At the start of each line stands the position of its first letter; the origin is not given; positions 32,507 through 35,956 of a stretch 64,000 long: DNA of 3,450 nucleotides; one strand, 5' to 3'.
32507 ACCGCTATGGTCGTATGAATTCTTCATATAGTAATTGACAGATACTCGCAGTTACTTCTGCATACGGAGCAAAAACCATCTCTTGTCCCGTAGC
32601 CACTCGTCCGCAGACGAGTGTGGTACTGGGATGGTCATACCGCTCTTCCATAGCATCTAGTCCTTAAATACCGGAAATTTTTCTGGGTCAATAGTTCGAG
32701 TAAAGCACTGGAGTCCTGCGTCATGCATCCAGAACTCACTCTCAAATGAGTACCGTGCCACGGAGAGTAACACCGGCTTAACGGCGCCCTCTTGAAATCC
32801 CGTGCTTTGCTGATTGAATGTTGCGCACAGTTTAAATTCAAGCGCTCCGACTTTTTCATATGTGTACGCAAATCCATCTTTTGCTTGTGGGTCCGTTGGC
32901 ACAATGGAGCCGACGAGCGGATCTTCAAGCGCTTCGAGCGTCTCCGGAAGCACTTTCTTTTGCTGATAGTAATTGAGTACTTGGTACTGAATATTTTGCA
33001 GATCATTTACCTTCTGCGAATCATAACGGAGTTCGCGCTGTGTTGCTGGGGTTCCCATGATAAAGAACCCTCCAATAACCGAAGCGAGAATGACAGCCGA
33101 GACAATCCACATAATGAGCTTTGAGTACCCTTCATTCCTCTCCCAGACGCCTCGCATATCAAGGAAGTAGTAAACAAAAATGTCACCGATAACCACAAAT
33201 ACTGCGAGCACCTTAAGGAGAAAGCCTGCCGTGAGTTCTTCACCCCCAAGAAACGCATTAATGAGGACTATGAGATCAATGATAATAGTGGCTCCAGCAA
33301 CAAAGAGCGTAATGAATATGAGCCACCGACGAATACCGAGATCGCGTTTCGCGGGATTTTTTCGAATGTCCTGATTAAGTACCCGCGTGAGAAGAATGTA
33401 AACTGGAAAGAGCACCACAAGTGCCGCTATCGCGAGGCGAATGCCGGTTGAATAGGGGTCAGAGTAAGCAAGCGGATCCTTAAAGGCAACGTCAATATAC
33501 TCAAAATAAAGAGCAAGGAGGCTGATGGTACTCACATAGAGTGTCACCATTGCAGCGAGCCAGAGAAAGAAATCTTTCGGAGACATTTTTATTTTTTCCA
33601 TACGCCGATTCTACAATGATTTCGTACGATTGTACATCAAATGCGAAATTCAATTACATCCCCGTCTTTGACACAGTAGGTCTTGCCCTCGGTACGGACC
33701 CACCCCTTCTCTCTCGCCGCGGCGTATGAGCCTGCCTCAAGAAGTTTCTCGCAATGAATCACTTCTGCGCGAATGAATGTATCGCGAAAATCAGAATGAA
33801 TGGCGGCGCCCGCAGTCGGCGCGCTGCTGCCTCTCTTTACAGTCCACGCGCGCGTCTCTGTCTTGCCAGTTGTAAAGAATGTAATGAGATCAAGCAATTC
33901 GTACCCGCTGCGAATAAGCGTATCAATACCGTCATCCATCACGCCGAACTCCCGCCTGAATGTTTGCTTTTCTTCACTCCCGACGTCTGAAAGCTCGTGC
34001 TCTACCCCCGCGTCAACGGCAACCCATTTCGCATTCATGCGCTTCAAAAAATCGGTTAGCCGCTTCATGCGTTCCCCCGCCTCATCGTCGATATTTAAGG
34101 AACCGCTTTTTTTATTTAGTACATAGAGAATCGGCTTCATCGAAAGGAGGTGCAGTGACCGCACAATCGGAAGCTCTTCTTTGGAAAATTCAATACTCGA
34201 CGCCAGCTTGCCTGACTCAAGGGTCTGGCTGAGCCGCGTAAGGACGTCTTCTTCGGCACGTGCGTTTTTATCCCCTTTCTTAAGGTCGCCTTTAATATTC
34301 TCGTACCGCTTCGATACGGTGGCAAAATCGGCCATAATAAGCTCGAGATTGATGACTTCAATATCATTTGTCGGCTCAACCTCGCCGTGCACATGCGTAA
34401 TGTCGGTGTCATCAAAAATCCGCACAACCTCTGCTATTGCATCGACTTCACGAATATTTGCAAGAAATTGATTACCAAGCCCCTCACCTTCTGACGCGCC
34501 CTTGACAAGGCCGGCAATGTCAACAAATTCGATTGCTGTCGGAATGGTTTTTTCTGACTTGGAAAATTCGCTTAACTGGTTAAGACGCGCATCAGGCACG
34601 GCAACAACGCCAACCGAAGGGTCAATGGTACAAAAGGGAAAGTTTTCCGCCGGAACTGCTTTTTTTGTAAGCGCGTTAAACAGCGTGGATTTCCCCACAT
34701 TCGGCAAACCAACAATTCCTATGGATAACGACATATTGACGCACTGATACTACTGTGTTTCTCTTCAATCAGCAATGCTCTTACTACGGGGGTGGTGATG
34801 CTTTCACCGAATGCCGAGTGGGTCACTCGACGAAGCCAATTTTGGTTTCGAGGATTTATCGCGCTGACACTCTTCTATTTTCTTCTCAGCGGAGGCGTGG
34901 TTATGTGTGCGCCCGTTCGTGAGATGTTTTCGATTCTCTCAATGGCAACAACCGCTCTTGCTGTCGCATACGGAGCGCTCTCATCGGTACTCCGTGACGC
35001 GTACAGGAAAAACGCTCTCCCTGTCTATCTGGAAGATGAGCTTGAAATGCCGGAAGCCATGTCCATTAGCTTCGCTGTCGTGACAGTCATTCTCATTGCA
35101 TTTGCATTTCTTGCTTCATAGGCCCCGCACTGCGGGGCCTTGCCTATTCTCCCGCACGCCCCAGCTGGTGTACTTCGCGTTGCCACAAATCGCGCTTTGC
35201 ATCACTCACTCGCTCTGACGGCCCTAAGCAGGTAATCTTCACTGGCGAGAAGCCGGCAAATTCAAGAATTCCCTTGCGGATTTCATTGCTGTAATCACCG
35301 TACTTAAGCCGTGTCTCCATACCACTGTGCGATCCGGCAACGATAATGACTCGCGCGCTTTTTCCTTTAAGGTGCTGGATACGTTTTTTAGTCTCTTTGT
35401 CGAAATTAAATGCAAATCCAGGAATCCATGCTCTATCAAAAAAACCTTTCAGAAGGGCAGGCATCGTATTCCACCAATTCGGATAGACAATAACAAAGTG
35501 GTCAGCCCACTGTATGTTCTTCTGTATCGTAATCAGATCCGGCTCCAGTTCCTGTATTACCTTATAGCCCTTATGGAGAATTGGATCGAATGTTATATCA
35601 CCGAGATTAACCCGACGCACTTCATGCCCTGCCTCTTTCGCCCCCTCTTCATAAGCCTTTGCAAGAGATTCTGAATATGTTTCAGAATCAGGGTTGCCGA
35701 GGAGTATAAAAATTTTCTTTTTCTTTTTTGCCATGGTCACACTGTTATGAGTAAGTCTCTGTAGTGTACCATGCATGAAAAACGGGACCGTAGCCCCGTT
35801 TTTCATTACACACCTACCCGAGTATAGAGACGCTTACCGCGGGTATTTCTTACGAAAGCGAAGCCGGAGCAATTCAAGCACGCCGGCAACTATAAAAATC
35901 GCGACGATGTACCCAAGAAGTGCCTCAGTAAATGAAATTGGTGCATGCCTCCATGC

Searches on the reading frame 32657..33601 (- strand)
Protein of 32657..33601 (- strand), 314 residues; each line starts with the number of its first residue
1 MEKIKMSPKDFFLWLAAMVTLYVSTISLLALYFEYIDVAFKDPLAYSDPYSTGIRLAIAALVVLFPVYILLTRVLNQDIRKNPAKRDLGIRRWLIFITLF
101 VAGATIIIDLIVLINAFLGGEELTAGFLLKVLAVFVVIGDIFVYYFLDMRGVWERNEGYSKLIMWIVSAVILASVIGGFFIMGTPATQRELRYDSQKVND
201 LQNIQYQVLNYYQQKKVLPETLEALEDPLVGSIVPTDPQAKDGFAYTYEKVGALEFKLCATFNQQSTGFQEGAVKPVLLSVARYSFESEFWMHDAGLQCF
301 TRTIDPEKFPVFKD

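Call 12: search_protein_families(library=pfam, proteins=[window:32657-33601:-], max_evalue=0.001)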
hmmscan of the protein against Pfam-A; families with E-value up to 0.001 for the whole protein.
window:32657-33601:- (314 aa): 1 family
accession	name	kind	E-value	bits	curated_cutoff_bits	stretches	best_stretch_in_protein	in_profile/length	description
PF18920.5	DUF5671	-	6.9e-19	68.5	28.4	1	10-137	1-129/132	Domain of unknown function (DUF5671)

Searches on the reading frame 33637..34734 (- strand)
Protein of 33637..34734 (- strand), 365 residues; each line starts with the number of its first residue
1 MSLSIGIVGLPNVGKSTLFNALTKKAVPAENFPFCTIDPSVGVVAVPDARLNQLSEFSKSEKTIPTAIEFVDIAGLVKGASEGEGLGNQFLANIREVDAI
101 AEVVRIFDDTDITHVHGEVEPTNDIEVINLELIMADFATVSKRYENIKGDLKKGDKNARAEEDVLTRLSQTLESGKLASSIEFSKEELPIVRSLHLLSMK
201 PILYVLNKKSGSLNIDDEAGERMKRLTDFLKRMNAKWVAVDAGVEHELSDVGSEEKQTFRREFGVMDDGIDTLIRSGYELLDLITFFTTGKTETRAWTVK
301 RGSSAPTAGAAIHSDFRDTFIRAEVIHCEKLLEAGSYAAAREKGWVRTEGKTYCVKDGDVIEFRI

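Call 12: search_protein_families(library=pfam, proteins=[window:33637-34734:-], max_evalue=0.001)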
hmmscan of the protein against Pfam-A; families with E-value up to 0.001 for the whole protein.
window:33637-34734:- (365 aa): 3 families
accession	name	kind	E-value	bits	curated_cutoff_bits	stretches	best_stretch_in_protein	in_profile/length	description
PF06071.19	YchF-GTPase_C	-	1.6e-32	111.9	27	1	283-365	1-83/84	Protein of unknown function (DUF933)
PF01926.29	MMR_HSR1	-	1.2e-21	77.3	21.9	1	5-120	2-97/113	50S ribosome-binding GTPase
PF02421.24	FeoB_N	-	2.1e-07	31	27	1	5-46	3-44/156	Ferrous iron transport protein B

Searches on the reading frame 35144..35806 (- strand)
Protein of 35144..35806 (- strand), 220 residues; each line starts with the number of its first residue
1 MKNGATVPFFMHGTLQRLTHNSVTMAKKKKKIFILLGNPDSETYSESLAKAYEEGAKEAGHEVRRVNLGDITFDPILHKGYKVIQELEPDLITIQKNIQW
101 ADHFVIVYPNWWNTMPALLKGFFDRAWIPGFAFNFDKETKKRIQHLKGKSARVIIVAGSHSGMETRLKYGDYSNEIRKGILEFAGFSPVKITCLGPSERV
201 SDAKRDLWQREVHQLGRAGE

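Call 12: search_protein_families(library=pfam, proteins=[window:35144-35806:-], max_evalue=0.001)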
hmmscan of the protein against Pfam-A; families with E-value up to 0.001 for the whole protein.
window:35144-35806:- (220 aa): 2 families
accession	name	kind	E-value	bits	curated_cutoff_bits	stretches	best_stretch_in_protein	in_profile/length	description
PF02525.22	Flavodoxin_2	-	1.6e-33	116.6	27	1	30-201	1-182/198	Flavodoxin-like fold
PF03358.20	FMN_red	-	3.4e-18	66.1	24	1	31-163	2-121/152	NADPH-dependent FMN reductase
